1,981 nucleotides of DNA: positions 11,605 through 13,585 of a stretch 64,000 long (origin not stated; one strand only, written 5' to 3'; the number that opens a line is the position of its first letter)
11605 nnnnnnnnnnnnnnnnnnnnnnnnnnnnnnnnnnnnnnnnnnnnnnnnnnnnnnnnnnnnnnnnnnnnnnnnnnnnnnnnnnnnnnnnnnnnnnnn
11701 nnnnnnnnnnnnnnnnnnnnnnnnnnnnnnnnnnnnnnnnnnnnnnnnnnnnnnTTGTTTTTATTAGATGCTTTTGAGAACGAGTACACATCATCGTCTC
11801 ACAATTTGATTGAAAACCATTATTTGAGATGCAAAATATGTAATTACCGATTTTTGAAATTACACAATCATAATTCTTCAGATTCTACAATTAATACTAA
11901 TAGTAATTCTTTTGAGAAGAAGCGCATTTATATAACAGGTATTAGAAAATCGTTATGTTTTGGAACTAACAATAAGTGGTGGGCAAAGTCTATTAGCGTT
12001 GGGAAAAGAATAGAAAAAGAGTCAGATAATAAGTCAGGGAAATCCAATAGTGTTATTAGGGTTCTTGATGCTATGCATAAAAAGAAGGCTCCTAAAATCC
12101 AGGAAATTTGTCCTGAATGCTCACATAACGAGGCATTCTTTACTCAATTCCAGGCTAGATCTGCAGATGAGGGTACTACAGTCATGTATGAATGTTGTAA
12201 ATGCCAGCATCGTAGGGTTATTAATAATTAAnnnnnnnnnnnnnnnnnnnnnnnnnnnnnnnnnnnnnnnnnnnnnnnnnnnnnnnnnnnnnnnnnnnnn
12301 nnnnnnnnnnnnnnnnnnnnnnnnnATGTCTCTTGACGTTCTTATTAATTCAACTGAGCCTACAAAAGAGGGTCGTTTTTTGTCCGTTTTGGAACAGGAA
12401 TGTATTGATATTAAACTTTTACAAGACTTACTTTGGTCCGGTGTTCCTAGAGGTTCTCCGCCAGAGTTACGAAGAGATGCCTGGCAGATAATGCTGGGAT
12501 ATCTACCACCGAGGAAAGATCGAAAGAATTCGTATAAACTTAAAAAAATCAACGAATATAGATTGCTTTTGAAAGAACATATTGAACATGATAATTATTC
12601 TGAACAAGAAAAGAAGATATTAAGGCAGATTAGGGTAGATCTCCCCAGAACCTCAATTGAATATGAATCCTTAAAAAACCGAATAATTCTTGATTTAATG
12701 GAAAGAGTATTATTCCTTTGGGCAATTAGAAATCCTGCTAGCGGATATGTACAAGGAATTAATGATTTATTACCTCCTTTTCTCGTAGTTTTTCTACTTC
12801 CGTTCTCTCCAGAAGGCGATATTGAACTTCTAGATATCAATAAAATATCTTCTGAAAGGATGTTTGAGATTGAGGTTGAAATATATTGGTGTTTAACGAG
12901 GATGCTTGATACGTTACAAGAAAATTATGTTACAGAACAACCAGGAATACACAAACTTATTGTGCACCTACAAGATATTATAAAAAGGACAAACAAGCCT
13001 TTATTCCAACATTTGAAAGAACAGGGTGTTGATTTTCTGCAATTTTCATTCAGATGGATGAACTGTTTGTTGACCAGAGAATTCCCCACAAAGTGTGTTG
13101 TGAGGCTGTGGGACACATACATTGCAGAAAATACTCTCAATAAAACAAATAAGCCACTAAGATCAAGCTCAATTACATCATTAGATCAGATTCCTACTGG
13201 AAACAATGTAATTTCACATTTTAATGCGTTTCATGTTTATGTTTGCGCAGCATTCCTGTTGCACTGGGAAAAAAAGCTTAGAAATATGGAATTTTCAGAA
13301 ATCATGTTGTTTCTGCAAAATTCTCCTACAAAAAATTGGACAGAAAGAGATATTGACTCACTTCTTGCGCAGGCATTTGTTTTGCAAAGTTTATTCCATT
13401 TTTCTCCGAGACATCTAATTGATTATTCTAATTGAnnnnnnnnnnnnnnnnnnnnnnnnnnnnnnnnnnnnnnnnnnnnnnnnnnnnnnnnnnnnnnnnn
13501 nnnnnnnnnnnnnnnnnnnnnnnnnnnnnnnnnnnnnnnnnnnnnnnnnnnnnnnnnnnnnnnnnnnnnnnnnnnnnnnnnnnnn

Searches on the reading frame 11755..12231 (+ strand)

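Call 48: search_protein_families(library=pfam, proteins=[window:11755-12231:+], max_evalue=0.01)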
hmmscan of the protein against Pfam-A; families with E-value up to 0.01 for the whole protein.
window:11755-12231:+ (158 aa): 2 families
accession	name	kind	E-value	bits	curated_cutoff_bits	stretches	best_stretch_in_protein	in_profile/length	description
PF01096.23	Zn_ribbon_TFIIS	-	2.8e-14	53.1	21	1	119-153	3-37/39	Transcription factor S-II (TFIIS)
PF25208.1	DUF7838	-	0.0047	17.3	28.5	0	115-155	5-44/55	Domain of unknown function (DUF7838)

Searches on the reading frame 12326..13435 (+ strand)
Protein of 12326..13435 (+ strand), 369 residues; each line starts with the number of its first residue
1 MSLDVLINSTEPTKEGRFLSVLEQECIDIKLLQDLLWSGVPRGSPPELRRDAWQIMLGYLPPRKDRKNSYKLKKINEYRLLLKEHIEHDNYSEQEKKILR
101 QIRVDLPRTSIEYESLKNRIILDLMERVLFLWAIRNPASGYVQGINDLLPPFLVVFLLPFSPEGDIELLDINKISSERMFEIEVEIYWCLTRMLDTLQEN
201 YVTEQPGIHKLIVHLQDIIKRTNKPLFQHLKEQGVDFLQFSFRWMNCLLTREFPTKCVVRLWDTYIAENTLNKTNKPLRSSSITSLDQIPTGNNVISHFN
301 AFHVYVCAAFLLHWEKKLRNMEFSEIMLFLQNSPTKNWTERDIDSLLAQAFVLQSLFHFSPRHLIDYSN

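Call 8: search_protein_families(library=pfam, proteins=[window:12326-13435:+])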
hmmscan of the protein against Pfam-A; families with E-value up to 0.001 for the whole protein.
window:12326-13435:+ (369 aa): 2 families
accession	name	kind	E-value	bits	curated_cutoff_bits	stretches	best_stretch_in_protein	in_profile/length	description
PF00566.25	RabGAP-TBC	-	2.8e-45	155.1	25.2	1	47-270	2-196/216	Rab-GTPase-TBC domain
PF23436.1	RabGap-TBC_2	-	1.3e-06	28.7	27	1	196-268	52-124/214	RabGAP TBC domain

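Call 15: find_homologous_proteins(query=window:12326-13435:+)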
Query window:12326-13435:+ (369 aa): 3626 proteins with E <= 0.001 among 5386 candidates; the best 120 are listed.
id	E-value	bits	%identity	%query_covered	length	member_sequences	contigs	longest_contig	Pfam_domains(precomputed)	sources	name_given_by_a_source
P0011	1.0e-245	833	99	100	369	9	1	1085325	PF00566.26,PF23436.2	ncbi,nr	ncbi:TBC1 domain containing protein [Cryptosporidium tyzzeri]|nr:TBC1 domain containing protein [Cry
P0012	4.2e-222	755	88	100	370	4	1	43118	PF00566.26,PF23436.2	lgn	-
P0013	1.7e-204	697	80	100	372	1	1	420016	PF00566.26,PF23436.2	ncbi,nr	ncbi:TBC domain containing protein [Cryptosporidium felis]|nr:TBC domain containing protein [Cryptos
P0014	5.2e-187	640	74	100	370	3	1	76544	PF00566.26,PF23436.2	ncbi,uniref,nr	ncbi:TBC domain [Cryptosporidium bovis]|uniref:TBC domain n=1 Tax=Cryptosporidium bovis TaxID=310047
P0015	6.6e-172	590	70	100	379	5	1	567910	PF00566.26,PF23436.2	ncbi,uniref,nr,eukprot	ncbi:TBC domain-containing protein [Cryptosporidium muris RN66]|uniref:TBC domain-containing protein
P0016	8.8e-102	359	46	97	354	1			PF00566.26,PF23436.2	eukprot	eukprot:GHVQ01025412.1.p1 GENE.GHVQ01025412.1~~GHVQ01025412.1.p1 ORF type:complete len:355 (-),score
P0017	1.4e-98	349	45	97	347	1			PF00566.26,PF23436.2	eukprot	eukprot:GHVT01064506.1.p1 GENE.GHVT01064506.1~~GHVT01064506.1.p1 ORF type:complete len:348 (+),score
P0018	3.5e-98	347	45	93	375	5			PF00566.26,PF23436.2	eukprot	eukprot:GHVS01107897.1.p1 GENE.GHVS01107897.1~~GHVS01107897.1.p1 ORF type:complete len:376 (+),score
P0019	3.6e-95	337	47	95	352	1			PF00566.26,PF23436.2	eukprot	eukprot:Selendium_serpulae@DN4565_c0_g1_i1.p1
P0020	3.3e-94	334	43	97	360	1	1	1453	PF00566.26,PF23436.2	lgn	-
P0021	9.2e-94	333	45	98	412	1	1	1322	PF00566.26,PF23436.2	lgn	-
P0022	1.7e-93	332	46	94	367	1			PF00566.26,PF23436.2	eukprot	eukprot:TRINITY_DN57078_c0_g1_i1.p1 TRINITY_DN57078_c0_g1~~TRINITY_DN57078_c0_g1_i1.p1 ORF type:comp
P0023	2.4e-93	331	44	95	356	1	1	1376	PF00566.26,PF23436.2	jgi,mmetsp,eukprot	mmetsp:Transcript_20264/g.47319 ORF Transcript_20264/g.47319 Transcript_20264/m.47319 type:complete 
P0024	2.5e-93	331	43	97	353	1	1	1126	PF00566.26,PF23436.2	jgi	-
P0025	2.7e-93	331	44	94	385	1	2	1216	PF00566.26,PF23436.2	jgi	-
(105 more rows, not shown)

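Call 16: find_encoding_contigs(protein=P0013, flank=10000, max_places=1)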
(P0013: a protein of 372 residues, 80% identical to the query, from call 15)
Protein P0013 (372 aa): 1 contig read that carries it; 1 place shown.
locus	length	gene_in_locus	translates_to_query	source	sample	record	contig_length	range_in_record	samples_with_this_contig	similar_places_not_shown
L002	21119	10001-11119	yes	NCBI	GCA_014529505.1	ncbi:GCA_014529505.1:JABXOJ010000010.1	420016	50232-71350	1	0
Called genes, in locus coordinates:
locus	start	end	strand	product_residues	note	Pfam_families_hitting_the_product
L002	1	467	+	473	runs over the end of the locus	-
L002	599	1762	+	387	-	-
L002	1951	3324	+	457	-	PF00085:Thioredoxin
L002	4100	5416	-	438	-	PF00249:Myb_DNA-binding, PF13921:Myb_DNA-bind_6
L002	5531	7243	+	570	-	PF07719:TPR_2 (faint), PF00515:TPR_1 (faint), PF13431:TPR_17 (faint), PF14559:TPR_19 (faint)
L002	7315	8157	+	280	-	PF00227:Proteasome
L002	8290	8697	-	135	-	PF00125:Histone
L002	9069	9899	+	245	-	PF01096:Zn_ribbon_TFIIS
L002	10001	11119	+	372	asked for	PF00566:RabGAP-TBC, PF23436:RabGap-TBC_2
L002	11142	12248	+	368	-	PF10294:Methyltransf_16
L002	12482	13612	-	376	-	PF16842:RRM_occluded (faint), PF00076:RRM_1, PF13893:RRM_5 (faint)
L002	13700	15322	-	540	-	PF16796:Microtub_bd, PF00225:Kinesin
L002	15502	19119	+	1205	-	-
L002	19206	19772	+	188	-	-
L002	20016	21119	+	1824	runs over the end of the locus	-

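Call 17: find_encoding_contigs(protein=P0014, flank=10000, max_places=1)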
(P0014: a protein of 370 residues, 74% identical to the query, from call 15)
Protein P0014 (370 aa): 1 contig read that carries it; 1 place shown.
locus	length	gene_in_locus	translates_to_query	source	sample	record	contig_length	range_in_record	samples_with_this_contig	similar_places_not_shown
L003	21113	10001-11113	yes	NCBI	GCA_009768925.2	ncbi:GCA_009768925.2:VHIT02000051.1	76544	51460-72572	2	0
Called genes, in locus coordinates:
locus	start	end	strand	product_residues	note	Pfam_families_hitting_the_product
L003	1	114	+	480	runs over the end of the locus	-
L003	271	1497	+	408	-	-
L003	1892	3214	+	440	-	PF00085:Thioredoxin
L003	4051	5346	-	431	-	PF00249:Myb_DNA-binding, PF13921:Myb_DNA-bind_6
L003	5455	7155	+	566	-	PF00515:TPR_1 (faint), PF07719:TPR_2 (faint), PF13432:TPR_16 (faint), PF14559:TPR_19 (faint)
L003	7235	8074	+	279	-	PF00227:Proteasome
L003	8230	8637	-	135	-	PF00125:Histone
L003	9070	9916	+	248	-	PF01096:Zn_ribbon_TFIIS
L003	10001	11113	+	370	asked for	PF00566:RabGAP-TBC, PF23436:RabGap-TBC_2 (weak)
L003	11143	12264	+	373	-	PF10294:Methyltransf_16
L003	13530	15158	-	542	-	PF16796:Microtub_bd, PF00225:Kinesin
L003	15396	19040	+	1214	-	-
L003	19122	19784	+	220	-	-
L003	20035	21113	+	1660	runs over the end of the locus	PF04997:RNA_pol_Rpb1_1, PF00623:RNA_pol_Rpb1_2, PF04983:RNA_pol_Rpb1_3, PF05000:RNA_pol_Rpb1_4, PF04998:RNA_pol_Rpb1_5, PF04992:RNA_pol_Rpb1_6, PF04990:RNA_pol_Rpb1_7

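Call 18: find_encoding_contigs(protein=P0015, flank=10000, max_places=1)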
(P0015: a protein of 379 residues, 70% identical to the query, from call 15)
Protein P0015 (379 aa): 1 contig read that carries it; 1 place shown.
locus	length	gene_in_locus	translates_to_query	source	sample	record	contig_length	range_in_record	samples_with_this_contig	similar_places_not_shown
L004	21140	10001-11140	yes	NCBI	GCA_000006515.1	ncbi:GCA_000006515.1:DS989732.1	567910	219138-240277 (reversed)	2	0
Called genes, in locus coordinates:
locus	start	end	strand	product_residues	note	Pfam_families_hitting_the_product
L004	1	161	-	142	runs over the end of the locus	PF14605:Nup35_RRM_2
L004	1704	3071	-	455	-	PF00249:Myb_DNA-binding, PF13921:Myb_DNA-bind_6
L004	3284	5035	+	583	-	PF12895:ANAPC3 (faint), PF24575:TPR_Slam (faint), PF14559:TPR_19 (faint), PF00515:TPR_1 (faint), PF07719:TPR_2 (faint), PF13424:TPR_12 (faint), PF13428:TPR_14 (faint), PF13432:TPR_16 (weak), +2 more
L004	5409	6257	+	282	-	PF00227:Proteasome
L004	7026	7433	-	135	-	PF00125:Histone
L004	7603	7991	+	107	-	-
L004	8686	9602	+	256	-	PF01096:Zn_ribbon_TFIIS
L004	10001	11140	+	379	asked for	PF00566:RabGAP-TBC, PF23436:RabGap-TBC_2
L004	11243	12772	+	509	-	PF10294:Methyltransf_16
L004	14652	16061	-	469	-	PF00076:RRM_1, PF13893:RRM_5 (faint), PF16842:RRM_occluded (weak)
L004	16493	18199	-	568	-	PF16796:Microtub_bd, PF00225:Kinesin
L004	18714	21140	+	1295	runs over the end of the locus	-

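Call 19: find_encoding_contigs(protein=P0012, flank=10000, max_places=1)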
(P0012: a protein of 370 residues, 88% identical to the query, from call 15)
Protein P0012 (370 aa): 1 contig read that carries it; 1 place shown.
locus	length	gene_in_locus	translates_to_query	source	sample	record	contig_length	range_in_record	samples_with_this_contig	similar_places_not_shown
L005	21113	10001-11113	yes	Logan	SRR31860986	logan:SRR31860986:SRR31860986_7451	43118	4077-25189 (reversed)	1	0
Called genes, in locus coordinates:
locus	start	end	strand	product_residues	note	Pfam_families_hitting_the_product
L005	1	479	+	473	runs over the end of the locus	-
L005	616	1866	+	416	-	-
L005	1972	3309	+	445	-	PF00085:Thioredoxin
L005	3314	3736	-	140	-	-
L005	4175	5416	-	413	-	PF00249:Myb_DNA-binding, PF13921:Myb_DNA-bind_6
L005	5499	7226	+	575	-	PF07719:TPR_2 (faint)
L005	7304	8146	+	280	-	PF00227:Proteasome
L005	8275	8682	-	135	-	PF00125:Histone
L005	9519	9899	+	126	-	PF01096:Zn_ribbon_TFIIS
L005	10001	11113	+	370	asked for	PF00566:RabGAP-TBC, PF23436:RabGap-TBC_2 (weak)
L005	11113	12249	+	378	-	PF10294:Methyltransf_16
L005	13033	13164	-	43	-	-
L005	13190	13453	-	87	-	PF00076:RRM_1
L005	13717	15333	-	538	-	PF16796:Microtub_bd, PF00225:Kinesin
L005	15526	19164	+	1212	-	-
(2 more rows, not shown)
